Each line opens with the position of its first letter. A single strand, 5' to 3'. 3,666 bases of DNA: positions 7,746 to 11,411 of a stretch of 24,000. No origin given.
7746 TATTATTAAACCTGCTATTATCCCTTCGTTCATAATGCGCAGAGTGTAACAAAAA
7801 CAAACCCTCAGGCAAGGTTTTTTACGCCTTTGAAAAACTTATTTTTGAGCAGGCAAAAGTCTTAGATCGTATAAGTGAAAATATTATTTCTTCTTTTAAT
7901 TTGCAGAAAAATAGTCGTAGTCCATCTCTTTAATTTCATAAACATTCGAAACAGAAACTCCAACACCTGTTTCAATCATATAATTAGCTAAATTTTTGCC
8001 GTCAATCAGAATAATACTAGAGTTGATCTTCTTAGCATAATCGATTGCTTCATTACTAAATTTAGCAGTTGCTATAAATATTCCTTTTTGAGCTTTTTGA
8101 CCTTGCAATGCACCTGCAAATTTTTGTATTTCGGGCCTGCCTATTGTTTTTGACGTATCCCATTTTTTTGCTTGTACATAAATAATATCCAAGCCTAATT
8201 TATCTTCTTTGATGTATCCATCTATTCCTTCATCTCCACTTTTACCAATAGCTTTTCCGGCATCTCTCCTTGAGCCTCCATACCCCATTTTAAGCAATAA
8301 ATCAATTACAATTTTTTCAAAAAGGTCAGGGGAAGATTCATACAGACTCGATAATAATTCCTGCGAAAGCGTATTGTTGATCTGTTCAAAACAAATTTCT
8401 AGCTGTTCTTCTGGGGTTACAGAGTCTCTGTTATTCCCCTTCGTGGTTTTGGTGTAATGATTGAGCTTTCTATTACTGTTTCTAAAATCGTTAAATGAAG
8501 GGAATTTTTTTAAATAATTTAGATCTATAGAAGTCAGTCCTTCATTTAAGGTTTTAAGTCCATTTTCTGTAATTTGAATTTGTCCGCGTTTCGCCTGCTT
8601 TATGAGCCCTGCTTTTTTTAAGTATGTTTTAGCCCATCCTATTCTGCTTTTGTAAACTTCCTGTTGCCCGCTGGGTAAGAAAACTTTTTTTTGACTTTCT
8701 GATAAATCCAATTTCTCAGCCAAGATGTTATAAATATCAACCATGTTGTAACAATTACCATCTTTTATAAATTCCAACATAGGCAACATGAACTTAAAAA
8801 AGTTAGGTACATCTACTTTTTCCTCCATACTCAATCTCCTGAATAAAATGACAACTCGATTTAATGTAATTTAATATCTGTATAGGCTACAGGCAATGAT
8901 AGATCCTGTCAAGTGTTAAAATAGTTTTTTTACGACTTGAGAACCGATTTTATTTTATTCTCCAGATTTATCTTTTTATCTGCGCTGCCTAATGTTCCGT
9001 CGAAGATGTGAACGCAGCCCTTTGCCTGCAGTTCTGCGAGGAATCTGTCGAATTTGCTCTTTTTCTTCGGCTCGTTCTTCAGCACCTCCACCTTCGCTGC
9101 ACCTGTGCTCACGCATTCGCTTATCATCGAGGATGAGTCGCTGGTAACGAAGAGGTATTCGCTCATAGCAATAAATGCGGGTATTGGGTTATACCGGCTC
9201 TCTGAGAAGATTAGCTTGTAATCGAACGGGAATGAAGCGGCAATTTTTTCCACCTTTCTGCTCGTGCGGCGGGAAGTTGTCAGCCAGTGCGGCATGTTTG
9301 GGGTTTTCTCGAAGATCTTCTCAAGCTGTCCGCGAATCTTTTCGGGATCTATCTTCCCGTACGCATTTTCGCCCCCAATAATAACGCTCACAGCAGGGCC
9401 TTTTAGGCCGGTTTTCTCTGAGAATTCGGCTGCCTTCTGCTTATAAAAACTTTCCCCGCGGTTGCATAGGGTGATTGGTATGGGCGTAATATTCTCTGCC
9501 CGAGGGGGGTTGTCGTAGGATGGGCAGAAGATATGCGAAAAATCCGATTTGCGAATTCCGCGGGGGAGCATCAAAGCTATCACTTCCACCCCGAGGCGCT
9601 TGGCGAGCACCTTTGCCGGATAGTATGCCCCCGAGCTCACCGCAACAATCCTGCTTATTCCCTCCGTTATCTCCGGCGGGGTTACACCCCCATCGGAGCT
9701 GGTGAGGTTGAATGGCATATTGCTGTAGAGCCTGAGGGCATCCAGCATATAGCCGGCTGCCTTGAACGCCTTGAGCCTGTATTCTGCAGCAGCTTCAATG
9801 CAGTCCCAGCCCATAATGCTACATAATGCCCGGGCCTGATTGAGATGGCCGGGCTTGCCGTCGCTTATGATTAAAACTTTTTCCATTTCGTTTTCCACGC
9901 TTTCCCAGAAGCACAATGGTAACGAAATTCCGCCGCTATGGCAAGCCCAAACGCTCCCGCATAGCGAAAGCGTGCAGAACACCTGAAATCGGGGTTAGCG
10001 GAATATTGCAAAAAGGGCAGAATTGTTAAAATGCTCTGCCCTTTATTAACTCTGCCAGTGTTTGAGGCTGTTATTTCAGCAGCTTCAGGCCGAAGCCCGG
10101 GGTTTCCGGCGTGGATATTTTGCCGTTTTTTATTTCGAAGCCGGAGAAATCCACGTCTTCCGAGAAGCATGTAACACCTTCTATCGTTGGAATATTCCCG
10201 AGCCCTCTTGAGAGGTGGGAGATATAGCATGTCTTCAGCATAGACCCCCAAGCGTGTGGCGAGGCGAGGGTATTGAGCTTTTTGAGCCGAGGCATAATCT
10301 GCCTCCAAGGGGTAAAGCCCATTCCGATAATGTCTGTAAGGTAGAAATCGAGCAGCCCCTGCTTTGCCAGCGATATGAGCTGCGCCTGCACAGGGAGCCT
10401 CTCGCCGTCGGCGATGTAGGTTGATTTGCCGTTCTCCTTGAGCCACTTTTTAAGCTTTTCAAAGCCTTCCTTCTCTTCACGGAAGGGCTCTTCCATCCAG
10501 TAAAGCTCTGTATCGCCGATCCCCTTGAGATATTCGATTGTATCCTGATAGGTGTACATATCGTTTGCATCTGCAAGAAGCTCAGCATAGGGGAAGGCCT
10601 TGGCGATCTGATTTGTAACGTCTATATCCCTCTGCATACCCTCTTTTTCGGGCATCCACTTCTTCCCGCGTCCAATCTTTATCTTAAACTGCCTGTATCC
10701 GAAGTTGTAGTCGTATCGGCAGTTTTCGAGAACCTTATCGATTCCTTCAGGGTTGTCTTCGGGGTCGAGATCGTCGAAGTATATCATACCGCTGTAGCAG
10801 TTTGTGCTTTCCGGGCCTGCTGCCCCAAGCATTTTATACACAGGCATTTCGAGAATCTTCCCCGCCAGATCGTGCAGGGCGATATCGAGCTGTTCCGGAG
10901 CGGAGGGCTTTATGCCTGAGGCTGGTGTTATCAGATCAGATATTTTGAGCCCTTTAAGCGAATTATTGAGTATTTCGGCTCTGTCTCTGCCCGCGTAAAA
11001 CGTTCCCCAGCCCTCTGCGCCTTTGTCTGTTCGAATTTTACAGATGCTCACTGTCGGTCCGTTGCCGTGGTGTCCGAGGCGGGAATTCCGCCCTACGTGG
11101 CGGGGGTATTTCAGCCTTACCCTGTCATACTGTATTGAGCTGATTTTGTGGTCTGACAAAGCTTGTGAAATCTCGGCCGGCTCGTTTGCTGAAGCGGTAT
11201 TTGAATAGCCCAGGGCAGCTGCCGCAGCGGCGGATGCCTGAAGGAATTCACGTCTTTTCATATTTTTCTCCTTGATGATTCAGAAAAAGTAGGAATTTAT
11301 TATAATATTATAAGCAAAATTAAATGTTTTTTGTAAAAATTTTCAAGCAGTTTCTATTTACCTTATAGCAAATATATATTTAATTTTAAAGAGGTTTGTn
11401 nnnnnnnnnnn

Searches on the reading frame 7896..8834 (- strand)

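Call 5: search_protein_families(library=pfam, proteins=[window:7896-8834:-])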
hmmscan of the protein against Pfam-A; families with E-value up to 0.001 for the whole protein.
window:7896-8834:- (312 aa): 4 families
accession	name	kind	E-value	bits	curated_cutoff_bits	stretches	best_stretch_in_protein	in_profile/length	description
PF04471.18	Mrr_cat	-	1.9e-34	118.7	21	1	166-286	3-115/115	Restriction endonuclease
PF14338.12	Mrr_N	-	2.2e-27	95.5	29.5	1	13-97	2-86/87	Mrr N-terminal domain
PF22722.2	NA-iREase1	-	5e-08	33.3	27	1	198-282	21-104/106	NACHT-associated inactive Restriction Endonuclease 1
PF13156.12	Mrr_cat_2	-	1.2e-07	32.1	22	1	198-288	26-116/127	Restriction endonuclease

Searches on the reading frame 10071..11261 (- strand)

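Call 5: search_protein_families(library=pfam, proteins=[window:10071-11261:-])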
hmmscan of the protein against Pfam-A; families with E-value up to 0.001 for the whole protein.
window:10071-11261:- (396 aa): 2 families
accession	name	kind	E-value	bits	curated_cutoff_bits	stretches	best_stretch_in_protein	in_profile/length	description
PF13378.12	MR_MLE_C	-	1.6e-26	93.8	29.4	1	185-394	10-215/219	Enolase C-terminal domain-like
PF02746.21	MR_MLE_N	-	4.2e-05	24.2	22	0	119-146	90-117/117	Mandelate racemase / muconate lactonizing enzyme, N-terminal domain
